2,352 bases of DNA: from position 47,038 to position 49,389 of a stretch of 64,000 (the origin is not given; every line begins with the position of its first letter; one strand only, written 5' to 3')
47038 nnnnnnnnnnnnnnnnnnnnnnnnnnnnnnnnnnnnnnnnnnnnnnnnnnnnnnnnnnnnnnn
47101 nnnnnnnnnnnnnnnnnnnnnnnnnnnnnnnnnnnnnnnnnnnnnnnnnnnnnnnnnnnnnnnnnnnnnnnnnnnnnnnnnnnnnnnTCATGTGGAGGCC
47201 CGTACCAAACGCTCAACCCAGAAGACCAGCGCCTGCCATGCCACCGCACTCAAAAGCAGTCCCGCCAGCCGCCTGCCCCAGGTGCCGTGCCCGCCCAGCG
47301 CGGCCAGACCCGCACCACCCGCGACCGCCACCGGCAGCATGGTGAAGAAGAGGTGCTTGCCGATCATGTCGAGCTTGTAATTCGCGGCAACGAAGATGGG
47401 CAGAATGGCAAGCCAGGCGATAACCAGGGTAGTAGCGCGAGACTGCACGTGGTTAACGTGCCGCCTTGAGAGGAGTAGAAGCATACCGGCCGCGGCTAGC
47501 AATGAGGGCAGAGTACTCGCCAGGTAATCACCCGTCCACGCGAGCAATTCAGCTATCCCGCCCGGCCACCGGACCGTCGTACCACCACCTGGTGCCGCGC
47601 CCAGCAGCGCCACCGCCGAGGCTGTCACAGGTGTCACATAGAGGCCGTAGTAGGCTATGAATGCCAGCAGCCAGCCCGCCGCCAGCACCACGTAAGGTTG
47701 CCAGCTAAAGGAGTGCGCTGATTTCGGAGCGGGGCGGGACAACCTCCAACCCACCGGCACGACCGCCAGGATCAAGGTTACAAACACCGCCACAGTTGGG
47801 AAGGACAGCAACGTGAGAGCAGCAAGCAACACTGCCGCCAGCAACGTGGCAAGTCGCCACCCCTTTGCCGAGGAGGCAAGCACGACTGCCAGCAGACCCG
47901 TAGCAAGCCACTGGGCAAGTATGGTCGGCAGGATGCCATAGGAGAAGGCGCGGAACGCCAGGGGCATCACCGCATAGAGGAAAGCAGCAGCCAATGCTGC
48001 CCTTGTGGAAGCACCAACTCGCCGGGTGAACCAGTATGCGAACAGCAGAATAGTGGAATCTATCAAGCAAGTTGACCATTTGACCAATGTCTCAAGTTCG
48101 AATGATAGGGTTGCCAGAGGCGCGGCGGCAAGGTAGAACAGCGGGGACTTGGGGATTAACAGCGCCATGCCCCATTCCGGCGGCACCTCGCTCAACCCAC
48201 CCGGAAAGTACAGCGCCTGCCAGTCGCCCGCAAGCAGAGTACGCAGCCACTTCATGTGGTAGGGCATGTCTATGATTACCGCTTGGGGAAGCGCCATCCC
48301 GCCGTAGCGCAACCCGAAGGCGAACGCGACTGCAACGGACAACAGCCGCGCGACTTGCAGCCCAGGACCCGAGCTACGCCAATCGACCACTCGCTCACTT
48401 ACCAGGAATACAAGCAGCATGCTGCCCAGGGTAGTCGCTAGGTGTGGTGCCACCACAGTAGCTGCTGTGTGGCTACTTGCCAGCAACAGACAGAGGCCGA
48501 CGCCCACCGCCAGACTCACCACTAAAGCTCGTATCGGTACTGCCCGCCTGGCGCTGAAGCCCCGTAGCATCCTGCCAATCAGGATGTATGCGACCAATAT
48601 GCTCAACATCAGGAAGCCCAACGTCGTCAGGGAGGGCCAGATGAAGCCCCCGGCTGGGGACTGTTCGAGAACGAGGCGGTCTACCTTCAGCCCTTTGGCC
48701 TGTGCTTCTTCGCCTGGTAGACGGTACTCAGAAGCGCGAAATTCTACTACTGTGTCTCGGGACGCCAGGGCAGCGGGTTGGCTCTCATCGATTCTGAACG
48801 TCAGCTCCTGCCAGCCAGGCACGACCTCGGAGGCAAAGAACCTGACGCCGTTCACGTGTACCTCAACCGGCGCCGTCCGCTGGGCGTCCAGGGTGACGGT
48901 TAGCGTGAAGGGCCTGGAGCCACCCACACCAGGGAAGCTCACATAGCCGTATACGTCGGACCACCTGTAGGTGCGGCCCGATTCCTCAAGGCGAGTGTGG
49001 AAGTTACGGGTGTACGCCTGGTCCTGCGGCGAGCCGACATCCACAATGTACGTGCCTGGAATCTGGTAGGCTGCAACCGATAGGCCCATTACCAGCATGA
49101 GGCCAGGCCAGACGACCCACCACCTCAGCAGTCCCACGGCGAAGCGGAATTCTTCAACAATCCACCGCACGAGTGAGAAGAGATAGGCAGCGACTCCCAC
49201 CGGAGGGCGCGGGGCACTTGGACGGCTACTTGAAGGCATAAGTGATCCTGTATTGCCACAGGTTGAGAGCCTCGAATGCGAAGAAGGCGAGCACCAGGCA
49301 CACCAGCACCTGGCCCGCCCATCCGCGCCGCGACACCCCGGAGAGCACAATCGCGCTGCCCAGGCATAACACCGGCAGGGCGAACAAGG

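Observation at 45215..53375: Four tandem, translationally coupled paralogs of an unassigned polytopic membrane-protein family (TM anchor, about 170-aa beta-rich ectodomain, about 12 TM)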

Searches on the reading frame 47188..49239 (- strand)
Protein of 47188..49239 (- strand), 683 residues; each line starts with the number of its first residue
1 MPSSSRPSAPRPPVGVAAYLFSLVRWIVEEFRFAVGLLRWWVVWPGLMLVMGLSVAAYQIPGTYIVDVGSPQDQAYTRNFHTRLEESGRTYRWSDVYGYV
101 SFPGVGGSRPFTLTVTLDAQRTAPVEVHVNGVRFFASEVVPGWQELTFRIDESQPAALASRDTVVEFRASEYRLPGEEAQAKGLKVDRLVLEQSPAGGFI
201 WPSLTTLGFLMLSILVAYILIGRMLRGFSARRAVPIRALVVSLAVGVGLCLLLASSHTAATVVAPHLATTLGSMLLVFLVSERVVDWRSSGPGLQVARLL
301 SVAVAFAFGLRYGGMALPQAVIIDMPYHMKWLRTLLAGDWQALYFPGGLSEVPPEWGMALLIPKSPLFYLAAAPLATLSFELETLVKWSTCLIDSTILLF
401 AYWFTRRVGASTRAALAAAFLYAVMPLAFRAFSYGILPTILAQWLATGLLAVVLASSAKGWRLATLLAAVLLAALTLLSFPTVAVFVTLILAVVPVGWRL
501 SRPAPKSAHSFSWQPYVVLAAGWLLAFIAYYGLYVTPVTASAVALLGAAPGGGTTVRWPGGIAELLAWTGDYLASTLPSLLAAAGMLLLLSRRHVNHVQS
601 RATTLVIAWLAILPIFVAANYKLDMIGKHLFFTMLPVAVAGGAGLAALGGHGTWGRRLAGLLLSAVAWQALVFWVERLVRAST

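Call 3: search_protein_families(library=pfam, proteins=[window:47188-49239:-], max_evalue=1)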
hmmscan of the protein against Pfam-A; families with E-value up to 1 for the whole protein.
window:47188-49239:- (683 aa): 1 family
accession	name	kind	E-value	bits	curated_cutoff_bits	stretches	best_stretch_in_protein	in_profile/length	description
PF06194.16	Phage_Orf51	-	0.047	14.2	27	1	118-149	23-53/80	Phage Conserved Open Reading Frame 51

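Call 4: search_protein_families(library=ncbifam, proteins=[window:47188-49239:-], max_evalue=1)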
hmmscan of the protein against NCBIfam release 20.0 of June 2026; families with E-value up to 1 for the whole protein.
window:47188-49239:- (683 aa): 0 families

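Call 74: predict_structure(alignment_id=A4)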
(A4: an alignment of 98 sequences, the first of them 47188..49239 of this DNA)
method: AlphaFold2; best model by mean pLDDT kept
length: 683 residues; sequences in the alignment: 98
mean_pLDDT: 90.1   pTM: 0.91
mean pLDDT of the five models: 90.1, 88.5, 88.4, 88.0, 87.6
residues with pLDDT >= 90: 500; 70-90: 127; 50-70: 51; < 50: 5
segments of 3 or more residues with pLDDT < 50: 1-4
pLDDT, mean of each block of 10 residues (from residue 1): 53 85 94 96 96 97 96 93 95 97 93 97 97 96 97 95 97 89 97 94 95 97 92 94 97 95 95 97 86 90 97 92 91 94 68 63 88 94 96 97 96 97 93 91 97 85 90 95 92 92 64 87 95 89 80 57 79 79 96 91 95 88 76 94 97 97 95 81 51
secondary structure, 60 per line:
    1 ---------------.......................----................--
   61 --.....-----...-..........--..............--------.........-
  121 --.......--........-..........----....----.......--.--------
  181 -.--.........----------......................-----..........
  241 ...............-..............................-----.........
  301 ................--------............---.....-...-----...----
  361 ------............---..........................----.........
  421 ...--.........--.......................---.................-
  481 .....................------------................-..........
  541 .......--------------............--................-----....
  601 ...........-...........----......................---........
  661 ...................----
elements in order: H16-38 H43-58 E63-67 E77-86 E89-102 E111-119 E123-129 E132-139 E141-150 H155-158 E163-169 E185-193 H204-225 H231-255 H257-286 H292-316 H325-336 H340-344 H367-378 H382-407 H412-423 H426-434 H437-459 H463-479 H481-501 H514-529 H531-547 H562-573 H576-591 H597-611 H613-623 H628-649 H653-679
